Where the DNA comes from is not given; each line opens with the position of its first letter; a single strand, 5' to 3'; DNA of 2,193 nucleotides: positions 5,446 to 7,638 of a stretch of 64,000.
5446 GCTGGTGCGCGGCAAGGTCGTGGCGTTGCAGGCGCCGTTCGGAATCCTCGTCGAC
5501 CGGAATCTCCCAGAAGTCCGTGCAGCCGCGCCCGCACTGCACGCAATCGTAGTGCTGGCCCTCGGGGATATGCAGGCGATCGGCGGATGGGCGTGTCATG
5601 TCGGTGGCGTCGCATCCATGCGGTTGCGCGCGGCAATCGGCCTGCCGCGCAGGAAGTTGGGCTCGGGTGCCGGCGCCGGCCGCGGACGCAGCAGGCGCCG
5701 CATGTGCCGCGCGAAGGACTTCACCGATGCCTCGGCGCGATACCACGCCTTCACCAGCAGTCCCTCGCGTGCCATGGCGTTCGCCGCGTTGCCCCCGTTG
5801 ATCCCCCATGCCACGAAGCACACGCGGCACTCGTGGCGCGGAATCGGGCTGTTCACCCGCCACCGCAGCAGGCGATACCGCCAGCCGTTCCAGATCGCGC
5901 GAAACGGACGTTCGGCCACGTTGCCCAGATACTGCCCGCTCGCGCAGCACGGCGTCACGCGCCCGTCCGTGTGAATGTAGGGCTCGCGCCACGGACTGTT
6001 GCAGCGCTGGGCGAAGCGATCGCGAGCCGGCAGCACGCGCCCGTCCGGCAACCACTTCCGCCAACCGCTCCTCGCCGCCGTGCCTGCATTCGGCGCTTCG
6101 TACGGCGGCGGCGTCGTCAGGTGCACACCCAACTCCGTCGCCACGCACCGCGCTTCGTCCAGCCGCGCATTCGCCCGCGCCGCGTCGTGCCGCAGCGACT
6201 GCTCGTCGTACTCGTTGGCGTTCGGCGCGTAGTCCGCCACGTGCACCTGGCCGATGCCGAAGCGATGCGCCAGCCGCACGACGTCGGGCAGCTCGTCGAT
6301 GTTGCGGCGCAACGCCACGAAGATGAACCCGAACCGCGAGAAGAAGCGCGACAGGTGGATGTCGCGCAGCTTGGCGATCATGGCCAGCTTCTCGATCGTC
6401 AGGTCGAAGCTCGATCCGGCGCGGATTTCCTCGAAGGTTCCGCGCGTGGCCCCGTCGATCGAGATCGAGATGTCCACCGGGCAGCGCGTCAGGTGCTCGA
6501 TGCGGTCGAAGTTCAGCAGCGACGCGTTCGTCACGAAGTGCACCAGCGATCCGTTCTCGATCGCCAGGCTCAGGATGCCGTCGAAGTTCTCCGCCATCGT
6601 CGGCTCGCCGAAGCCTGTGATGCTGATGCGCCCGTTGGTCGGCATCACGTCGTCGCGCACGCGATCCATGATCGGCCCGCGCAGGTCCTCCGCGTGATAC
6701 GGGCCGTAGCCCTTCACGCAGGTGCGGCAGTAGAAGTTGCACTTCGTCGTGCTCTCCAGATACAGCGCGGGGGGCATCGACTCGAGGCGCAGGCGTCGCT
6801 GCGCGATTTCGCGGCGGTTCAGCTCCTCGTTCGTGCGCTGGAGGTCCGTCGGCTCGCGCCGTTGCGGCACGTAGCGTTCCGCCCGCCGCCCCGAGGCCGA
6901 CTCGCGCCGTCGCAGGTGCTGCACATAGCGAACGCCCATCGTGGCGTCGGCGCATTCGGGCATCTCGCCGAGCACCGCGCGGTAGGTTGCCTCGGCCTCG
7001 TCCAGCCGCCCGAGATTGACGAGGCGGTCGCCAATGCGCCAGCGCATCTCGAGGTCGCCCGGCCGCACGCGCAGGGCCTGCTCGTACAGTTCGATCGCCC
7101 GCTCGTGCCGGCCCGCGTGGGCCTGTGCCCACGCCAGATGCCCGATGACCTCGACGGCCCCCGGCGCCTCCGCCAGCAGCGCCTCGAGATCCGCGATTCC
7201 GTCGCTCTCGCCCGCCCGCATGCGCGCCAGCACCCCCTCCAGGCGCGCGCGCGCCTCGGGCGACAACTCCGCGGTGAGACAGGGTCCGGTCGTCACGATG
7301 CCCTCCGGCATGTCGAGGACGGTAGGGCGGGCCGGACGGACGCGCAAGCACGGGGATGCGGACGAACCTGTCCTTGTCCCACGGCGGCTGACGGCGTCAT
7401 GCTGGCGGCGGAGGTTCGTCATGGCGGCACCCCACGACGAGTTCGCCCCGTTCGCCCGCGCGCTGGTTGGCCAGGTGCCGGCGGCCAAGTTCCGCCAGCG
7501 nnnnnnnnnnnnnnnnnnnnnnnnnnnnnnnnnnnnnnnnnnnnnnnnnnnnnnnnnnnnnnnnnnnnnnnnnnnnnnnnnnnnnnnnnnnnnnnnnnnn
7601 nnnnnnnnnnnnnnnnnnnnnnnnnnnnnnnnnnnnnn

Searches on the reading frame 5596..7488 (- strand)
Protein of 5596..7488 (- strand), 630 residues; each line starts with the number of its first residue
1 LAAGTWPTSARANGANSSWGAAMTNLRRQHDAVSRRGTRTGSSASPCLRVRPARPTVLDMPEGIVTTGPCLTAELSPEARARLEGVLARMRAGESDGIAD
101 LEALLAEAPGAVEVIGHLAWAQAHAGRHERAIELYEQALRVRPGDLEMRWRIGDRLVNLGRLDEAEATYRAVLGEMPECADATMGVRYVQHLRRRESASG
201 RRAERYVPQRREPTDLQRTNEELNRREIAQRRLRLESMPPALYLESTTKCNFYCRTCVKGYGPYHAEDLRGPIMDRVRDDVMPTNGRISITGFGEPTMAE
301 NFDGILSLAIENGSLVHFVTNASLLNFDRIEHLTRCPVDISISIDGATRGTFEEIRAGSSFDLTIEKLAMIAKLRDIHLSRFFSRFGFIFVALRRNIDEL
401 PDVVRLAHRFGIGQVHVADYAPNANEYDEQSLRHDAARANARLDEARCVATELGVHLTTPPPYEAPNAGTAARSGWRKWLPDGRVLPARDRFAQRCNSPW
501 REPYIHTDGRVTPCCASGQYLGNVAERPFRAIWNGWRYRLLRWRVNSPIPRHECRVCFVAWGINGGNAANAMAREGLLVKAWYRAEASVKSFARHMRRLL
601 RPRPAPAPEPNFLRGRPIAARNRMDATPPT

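Call 22: search_protein_families(library=pfam, proteins=[window:5596-7488:-], max_evalue=0.001)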
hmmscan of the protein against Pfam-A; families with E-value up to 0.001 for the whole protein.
window:5596-7488:- (630 aa): 10 families
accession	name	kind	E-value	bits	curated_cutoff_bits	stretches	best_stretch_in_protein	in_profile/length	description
PF13186.11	SPASM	-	7.8e-11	42.5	21.5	1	496-557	1-66/67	Iron-sulfur cluster-binding domain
PF14559.12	TPR_19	-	2.2e-10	41.1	25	1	125-181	4-60/68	Tetratricopeptide repeat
PF07719.23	TPR_2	-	8.7e-08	32.2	27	1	117-145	6-34/34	Tetratricopeptide repeat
PF04055.27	Radical_SAM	-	3.3e-07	31.1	29.5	1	245-406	2-165/166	Radical SAM superfamily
PF13432.12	TPR_16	-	4e-07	30.8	32.7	1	96-144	15-63/65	Tetratricopeptide repeat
PF13181.12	TPR_8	-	1.1e-06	28.7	25.7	0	114-143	3-32/34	Tetratricopeptide repeat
PF13176.12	TPR_7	-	1.7e-06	28.1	27.9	1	116-146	3-35/36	Tetratricopeptide repeat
PF00515.34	TPR_1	-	8.1e-06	25.9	27.8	1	117-144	6-33/34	Tetratricopeptide repeat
PF13424.12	TPR_12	-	5e-05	23.8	30.1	0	106-142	39-75/77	Tetratricopeptide repeat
PF13414.12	TPR_11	-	0.00091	19.3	26.8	0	126-154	8-36/42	TPR repeat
